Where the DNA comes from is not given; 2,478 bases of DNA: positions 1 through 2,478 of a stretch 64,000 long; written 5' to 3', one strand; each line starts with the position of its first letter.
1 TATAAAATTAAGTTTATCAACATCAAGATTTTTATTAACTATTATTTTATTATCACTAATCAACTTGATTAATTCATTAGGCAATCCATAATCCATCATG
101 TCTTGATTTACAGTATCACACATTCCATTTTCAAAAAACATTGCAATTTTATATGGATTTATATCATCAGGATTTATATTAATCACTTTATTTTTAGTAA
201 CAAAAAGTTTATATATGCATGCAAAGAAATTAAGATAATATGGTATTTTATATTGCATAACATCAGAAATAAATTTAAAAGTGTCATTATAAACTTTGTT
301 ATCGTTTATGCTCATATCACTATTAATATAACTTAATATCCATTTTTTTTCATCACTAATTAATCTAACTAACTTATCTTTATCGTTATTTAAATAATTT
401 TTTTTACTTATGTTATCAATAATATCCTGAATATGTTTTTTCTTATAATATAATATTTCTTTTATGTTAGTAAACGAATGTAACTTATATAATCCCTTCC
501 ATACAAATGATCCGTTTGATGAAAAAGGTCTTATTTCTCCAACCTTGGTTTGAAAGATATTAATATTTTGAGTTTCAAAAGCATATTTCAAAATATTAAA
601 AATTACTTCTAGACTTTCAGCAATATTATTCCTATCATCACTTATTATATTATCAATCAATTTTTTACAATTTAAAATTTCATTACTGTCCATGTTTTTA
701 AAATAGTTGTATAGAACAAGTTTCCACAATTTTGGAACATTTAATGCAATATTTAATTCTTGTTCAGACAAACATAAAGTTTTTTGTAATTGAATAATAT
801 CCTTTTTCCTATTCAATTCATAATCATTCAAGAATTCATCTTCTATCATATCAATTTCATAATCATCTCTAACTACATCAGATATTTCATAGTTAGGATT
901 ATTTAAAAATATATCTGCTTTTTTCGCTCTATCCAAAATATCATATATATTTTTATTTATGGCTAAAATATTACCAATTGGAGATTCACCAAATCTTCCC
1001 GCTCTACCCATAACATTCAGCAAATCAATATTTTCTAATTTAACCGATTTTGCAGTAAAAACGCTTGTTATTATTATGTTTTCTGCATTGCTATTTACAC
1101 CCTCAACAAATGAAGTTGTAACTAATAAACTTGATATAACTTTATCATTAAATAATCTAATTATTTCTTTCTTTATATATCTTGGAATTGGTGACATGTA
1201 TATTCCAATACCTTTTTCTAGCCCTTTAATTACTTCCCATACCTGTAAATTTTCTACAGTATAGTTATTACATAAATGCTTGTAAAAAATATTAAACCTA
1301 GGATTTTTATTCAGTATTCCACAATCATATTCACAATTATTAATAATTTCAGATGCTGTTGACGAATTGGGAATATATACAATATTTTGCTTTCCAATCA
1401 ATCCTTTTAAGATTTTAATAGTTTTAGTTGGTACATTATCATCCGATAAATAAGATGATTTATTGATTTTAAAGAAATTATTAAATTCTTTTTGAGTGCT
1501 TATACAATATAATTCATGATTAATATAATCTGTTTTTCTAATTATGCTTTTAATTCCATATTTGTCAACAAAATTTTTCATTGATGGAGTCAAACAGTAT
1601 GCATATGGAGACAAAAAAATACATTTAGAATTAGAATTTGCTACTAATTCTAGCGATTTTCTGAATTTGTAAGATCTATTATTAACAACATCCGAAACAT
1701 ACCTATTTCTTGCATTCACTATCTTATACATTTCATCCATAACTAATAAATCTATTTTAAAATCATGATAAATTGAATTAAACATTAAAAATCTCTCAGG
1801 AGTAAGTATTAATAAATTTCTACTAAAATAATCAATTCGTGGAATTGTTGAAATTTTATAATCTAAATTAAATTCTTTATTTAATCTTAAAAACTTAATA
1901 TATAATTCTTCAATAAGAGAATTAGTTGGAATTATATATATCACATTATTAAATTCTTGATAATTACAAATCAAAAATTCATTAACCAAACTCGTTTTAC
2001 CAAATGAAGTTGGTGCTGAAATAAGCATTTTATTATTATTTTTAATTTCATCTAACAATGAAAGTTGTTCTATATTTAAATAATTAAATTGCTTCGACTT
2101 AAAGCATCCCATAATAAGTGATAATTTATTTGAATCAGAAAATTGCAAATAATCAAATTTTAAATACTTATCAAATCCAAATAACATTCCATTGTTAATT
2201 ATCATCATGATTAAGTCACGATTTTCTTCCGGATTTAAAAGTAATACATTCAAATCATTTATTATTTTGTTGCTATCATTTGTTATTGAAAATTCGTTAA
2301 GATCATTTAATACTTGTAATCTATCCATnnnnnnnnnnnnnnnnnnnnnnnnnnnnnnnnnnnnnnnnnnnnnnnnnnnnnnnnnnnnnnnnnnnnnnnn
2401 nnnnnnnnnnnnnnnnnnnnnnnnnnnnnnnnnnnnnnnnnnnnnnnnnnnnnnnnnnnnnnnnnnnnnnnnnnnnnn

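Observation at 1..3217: Hachiman-like two-gene module: HamA-like putative nuclease overlapping an SF2 DExH helicase at the window edge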

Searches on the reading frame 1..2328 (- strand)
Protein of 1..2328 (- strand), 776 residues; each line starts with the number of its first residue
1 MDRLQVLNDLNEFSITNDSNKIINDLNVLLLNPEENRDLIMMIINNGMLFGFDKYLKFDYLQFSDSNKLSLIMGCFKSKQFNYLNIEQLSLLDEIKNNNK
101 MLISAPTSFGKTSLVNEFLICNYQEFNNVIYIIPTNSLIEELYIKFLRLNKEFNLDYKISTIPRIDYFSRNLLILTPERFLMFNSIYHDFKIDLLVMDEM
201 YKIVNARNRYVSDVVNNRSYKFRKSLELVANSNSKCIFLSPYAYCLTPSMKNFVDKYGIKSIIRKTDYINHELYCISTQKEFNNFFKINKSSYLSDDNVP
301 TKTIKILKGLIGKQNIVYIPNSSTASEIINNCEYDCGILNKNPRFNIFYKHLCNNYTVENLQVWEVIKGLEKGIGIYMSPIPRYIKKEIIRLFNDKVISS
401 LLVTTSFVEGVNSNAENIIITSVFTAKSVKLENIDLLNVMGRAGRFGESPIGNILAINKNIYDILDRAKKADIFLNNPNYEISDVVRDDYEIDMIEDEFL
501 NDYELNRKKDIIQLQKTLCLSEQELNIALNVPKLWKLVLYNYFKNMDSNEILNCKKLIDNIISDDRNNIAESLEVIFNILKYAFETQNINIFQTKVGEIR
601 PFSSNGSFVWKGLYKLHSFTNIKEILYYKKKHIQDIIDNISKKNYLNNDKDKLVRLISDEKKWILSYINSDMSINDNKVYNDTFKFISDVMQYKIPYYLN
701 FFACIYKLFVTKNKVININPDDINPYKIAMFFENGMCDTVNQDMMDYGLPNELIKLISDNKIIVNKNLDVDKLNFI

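Call 5: search_protein_families(library=pfam, proteins=[window:1-2328:-], max_evalue=0.1)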
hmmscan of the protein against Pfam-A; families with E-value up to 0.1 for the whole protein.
window:1-2328:- (776 aa): 3 families
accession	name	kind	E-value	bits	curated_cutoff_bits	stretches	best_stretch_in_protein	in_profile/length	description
PF00270.35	DEAD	-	1.4e-09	38.3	26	1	88-211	4-138/167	DEAD/DEAH box helicase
PF04851.21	ResIII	-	0.00069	20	22.5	1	92-205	16-139/164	Type III restriction enzyme, res subunit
PF00271.37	Helicase_C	-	0.011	16.4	23.5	1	380-447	48-110/110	Helicase conserved C-terminal domain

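Call 6: search_protein_families(library=padloc, proteins=[window:1-2328:-], max_evalue=0.1)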
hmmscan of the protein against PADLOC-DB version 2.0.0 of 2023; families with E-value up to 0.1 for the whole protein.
window:1-2328:- (776 aa): 23 families
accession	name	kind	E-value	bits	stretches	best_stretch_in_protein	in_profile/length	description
PDLC00191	HamB1|HamB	-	4.6e-65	218.3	1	90-758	108-737/767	DEAD-box helicase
PDLC00180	HamB1|HamB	-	1.2e-62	210.5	1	4-771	20-677/709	DEAD-box helicase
PDLC00184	HamB1|HamB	-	2.4e-56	189.3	2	39-580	68-581/738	DEAD-box helicase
PDLC00201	HamB2|HamB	-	4.3e-50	168.8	1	16-766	33-679/721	DEAD-box helicase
PDLC00187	HamB1|HamB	-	1.1e-39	134.4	3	88-205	146-266/851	DEAD-box helicase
PDLC00186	HamB1|HamB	-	1.2e-39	134.1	1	78-750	141-811/864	DEAD-box helicase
PDLC00200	HamB2|HamB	-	4.3e-35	118.9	2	85-216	148-289/865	DEAD-box helicase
PDLC00176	HamB1|HamB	-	1.7e-32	110.4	1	82-759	135-806/845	DEAD-box helicase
PDLC00182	HamB1|HamB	-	3.4e-30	103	1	85-517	101-496/719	DEAD-box helicase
PDLC00190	HamB1|HamB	-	5.7e-27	92.5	1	85-715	145-787/866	DEAD-box helicase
PDLC00193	HamB1|HamB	-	1.9e-26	90.7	1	141-459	3-294/570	DEAD-box helicase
PDLC00185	HamB1|HamB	-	2.9e-25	86.3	1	83-464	142-532/871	DEAD-box helicase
PDLC00199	HamB2|HamB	-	1.1e-22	77.8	3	88-207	140-267/841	DEAD-box helicase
PDLC00181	HamB1|HamB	-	1.3e-20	71.1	2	88-205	144-265/836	DEAD-box helicase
PDLC00177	HamB1|HamB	-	3.3e-19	66.6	2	305-491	379-565/841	DEAD-box helicase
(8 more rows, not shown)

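Call 8: search_solved_structures(query=window:1-2328:-, max_evalue=0.01, show_alignments=1)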
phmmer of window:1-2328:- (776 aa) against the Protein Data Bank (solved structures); distinct sequences matched with E-value up to 0.01: 35.
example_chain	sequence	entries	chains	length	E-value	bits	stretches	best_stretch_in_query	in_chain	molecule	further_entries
8zue_B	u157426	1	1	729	4.9e-17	64.7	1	43-471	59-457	Anti-bacteriophage protein B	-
9c5q_C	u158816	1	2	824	8.1e-08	34.2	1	90-230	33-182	DNA polymerase theta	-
5a9f_A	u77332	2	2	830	8.3e-08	34.2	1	90-230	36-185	DNA POLYMERASE THETA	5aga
9bh6_A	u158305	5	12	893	1e-07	33.9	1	90-230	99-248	DNA polymerase theta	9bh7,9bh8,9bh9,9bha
8w0a_C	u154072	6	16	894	1e-07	33.9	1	90-230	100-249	DNA polymerase theta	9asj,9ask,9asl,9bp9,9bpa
5a9j_A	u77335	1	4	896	1e-07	33.9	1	90-230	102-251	DNA POLYMERASE THETA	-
9osw_A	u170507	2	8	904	1.1e-07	33.9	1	90-230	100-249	DNA polymerase theta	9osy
8alz_B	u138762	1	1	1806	1.7e-07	33.2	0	371-449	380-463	Activating signal cointegrator 1 complex subunit 3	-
6c90_A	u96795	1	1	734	2.5e-07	32.6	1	362-455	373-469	Exosome RNA helicase MTR4,Exosome RNA helicase MTR4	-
6s9i_B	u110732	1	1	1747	3.6e-07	32.1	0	79-222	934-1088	U5 small nuclear ribonucleoprotein 200 kDa helicase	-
6ro1_A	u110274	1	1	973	3.8e-07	32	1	362-458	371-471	Exosome RNA helicase MTR4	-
6ieh_B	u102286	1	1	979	3.8e-07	32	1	362-458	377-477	Exosome RNA helicase MTR4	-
6ieg_B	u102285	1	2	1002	4.1e-07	31.9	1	362-458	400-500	Exosome RNA helicase MTR4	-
6d6q_M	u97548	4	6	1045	4.6e-07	31.7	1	362-458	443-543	Exosome RNA helicase MTR4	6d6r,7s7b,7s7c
7z4y_B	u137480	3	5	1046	4.6e-07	31.7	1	362-458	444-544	Exosome RNA helicase MTR4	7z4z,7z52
8vx9_B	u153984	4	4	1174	4e-05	25.3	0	368-448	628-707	HamB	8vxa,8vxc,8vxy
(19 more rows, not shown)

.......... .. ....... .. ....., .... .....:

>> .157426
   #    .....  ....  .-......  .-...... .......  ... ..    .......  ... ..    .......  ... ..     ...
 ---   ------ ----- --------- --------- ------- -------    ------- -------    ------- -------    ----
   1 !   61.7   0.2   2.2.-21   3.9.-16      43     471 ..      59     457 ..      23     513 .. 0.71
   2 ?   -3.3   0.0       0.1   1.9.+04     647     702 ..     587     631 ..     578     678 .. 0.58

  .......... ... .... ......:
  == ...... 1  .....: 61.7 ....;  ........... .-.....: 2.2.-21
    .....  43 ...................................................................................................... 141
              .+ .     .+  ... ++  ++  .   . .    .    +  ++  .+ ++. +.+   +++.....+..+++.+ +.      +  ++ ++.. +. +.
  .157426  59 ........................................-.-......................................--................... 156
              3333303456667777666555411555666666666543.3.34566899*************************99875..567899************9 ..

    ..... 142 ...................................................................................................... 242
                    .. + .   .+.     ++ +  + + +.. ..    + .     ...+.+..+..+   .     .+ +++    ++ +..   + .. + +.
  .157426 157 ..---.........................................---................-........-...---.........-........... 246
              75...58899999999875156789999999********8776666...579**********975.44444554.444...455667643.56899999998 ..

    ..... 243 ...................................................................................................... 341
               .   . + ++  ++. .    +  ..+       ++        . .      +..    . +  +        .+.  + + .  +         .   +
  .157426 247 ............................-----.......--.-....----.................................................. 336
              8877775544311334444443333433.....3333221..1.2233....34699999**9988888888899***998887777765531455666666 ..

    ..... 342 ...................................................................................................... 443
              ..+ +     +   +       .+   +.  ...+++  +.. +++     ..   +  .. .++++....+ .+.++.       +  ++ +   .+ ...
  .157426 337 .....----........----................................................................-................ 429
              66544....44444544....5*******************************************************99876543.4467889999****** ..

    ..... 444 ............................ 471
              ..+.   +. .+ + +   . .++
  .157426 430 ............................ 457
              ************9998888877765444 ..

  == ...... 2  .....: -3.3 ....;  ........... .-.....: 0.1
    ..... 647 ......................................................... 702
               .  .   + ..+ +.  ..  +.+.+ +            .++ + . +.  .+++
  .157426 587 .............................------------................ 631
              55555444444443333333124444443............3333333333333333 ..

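Call 11: find_homologous_proteins(query=window:1-2328:-, max_evalue=1e-10)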
Query window:1-2328:- (776 aa): 835 proteins with E <= 1e-10 among 8000 candidates; the best 120 are listed.
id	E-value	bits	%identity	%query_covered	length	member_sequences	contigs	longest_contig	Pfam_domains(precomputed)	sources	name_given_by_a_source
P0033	0.0e+0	1658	98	100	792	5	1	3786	PF00270.36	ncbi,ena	-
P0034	0.0e+0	1493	87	100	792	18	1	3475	PF00270.36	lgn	-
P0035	0.0e+0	1258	74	100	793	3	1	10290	PF00270.36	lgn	-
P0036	1.5e-271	921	57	99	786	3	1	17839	PF00270.36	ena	-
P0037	5.2e-258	876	55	100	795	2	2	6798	PF00270.36,PF04851.22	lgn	-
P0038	3.6e-229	781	50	100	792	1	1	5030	PF00270.36,PF04851.22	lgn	-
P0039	7.2e-205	701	47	99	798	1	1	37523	PF00270.36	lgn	-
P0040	4.7e-204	698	47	98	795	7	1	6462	PF00270.36,PF04851.22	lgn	-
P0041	7.6e-203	694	47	97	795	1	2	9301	PF00270.36,PF04851.22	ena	-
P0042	4.8e-200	685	46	100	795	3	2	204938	PF00270.36,PF04851.22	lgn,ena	-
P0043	7.1e-199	681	46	100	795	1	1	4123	PF00270.36,PF04851.22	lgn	-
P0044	1.0e-192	660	46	98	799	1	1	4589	PF00270.36,PF04851.22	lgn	-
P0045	6.5e-180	618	42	99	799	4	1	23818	PF00270.36,PF04851.22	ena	-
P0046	4.6e-168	579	42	91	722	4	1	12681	PF00270.36,PF04851.22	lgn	-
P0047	3.7e-165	569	40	99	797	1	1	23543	PF00270.36,PF04851.22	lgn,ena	-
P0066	2.3e-156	540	40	99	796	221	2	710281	PF00270.36,PF04851.22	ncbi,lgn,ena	ncbi:MAG: DEAD/DEAH box helicase [Ruminococcus bicirculans (ex Wegman et al. 2014)]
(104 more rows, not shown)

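Call 12: find_encoding_contigs(protein=P0033, flank=10000, max_places=6)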
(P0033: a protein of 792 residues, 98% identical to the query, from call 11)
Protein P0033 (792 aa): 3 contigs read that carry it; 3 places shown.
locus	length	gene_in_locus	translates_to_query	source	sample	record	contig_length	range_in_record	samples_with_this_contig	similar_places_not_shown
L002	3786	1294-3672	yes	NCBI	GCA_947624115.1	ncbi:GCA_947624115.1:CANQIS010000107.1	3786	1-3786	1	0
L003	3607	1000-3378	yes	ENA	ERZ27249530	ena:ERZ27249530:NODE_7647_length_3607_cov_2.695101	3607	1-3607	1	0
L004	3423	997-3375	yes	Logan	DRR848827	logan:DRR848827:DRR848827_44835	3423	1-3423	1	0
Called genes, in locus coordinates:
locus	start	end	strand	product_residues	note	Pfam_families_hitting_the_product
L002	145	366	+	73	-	-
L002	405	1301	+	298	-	PF08878:HamA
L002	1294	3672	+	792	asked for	PF00270:DEAD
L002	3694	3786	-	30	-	?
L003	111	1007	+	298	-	PF08878:HamA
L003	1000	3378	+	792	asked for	PF00270:DEAD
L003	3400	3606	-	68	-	?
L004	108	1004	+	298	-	PF08878:HamA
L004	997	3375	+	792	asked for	PF00270:DEAD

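Call 13: find_encoding_contigs(protein=P0035, flank=10000, max_places=6)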
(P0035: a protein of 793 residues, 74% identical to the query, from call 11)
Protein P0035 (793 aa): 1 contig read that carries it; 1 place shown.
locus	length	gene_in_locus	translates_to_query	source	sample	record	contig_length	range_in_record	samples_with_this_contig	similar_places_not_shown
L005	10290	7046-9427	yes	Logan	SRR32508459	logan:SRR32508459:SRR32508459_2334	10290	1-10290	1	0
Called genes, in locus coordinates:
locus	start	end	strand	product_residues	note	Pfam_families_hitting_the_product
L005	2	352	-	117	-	?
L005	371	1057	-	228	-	PF00106:adh_short, PF08659:KR, PF13561:adh_short_C2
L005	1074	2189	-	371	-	PF01636:APH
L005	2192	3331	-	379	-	PF13207:AAA_17, PF13238:AAA_18, PF13401:AAA_22 (faint), PF13521:AAA_28 (weak)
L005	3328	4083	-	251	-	PF01209:Ubie_methyltran, PF02353:CMAS (weak), PF05148:Methyltransf_8 (weak), PF13489:Methyltransf_23, PF08241:Methyltransf_11, PF08242:Methyltransf_12, PF13649:Methyltransf_25, PF13847:Methyltransf_31, +2 more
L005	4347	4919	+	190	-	PF00293:NUDIX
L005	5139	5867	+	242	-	-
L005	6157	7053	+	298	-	PF08878:HamA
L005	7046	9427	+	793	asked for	PF00270:DEAD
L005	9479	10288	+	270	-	?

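Call 14: find_encoding_contigs(protein=P0036, flank=10000, max_places=6)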
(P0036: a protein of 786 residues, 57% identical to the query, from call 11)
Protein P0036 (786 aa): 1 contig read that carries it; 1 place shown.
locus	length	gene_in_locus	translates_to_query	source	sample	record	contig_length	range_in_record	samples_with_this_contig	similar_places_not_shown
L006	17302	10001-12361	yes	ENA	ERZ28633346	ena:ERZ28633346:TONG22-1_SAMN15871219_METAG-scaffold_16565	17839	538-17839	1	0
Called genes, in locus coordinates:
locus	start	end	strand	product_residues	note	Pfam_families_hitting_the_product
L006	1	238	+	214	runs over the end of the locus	-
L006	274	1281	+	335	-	PF08378:NERD, PF00570:HRDC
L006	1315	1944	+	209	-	PF09195:Endonuc-BglII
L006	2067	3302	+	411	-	PF00145:DNA_methylase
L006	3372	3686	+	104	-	PF03819:MazG (faint), PF12643:MazG-like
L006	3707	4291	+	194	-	-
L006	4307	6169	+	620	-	PF04851:ResIII (faint), PF00158:Sigma54_activat (weak), PF20720:nSTAND3 (faint), PF09848:SLFN-g3_helicase, PF13245:AAA_19 (faint), PF13401:AAA_22 (weak)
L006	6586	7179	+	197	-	-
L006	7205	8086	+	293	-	-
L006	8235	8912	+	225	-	-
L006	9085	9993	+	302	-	PF08878:HamA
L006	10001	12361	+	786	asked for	PF00270:DEAD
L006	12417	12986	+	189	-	PF13671:AAA_33 (faint)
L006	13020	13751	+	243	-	-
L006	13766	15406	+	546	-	PF00089:Trypsin, PF13365:Trypsin_2, PF12733:Cadherin-like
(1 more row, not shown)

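Call 48: search_dna_similar(query=window:1-2328:-, collection=plasmids, mode=protein, max_rows=10)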
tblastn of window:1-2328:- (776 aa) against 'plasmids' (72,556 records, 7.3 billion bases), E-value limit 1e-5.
Records with a match: 33; places in all: 33; records where one place covers at least 80% of the query: 0.
Best place of each record, by identity: <60% 33.
By first word of the organism name: Rhizobium 7; Bacillus 5; Agrobacterium 5; Sulfitobacter 3; Escherichia 2; Rhodovastum 1; Plesiomonas 1; Vibrio 1; Mameliella 1; Ruegeria 1; and 6 more.
By predicted mobility (MOB-suite, as given by PLSDB): conjugative 15; non-mobilizable 12; mobilizable 6.
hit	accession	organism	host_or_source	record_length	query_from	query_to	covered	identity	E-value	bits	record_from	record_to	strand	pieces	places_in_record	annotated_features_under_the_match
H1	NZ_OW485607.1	Rhodovastum atsumiense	-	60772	87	530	57%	25.2%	5e-20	103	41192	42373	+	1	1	DEAD/DEAH box helicase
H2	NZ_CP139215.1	Bacillus cereus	environmental samples,soil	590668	83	458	48%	27.9%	1e-21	108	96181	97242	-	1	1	DEAD/DEAH box helicase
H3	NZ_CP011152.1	Bacillus cereus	cell culture,soil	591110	83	458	48%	27.9%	1e-21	108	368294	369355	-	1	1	DEAD/DEAH box helicase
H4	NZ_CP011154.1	Bacillus cereus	cell culture,soil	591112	83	458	48%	27.9%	1e-21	108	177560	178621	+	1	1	DEAD/DEAH box helicase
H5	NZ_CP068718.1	Bacillus cereus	single cell,oral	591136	83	458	48%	27.9%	1e-21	108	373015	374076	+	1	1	DEAD/DEAH box helicase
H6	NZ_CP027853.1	Plesiomonas shigelloides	whole organism,catfish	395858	84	454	48%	27.3%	4e-27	126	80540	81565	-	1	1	DEAD/DEAH box helicase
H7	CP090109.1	Rhizobium leguminosarum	Trifolium ambiguum,Cell culture,Plant ...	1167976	84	454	48%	27.2%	2e-21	108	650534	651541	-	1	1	hypothetical protein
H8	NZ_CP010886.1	Vibrio parahaemolyticus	Shrimps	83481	88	471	49%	25.2%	5e-15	87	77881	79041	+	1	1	DEAD/DEAH box helicase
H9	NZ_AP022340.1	Mameliella alba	-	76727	14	458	41%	27.9%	8e-8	127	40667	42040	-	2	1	DEAD/DEAH box helicase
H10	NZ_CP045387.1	Ruegeria sp. THAF33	pure culture,Surface of a polyethylene ...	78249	14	458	41%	27.6%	2e-7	126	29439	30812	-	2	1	DEAD/DEAH box helicase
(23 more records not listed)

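Call 49: search_dna_similar(query=window:1-2328:-, collection=phages, mode=protein, max_rows=10)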
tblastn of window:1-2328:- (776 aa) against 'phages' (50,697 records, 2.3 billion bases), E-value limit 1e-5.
Records with a match: 2; places in all: 2; records where one place covers at least 80% of the query: 0.
Best place of each record, by identity: <60% 2.
By first word of the organism name: Bacteriophage 1; Klebsiella 1.
By host as written in the record: - 1; Klebsiella pneumoniae 1.
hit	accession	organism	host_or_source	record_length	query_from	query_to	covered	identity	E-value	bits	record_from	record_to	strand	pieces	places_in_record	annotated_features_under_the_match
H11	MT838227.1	Bacteriophage sp.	human fecal samples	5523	82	446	47%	29.6%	1e-30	135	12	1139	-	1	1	record has no annotation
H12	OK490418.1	Klebsiella phage Kp4865-2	Klebsiella pneumoniae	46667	364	454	12%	31.9%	4e-8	63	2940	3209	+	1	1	record has no annotation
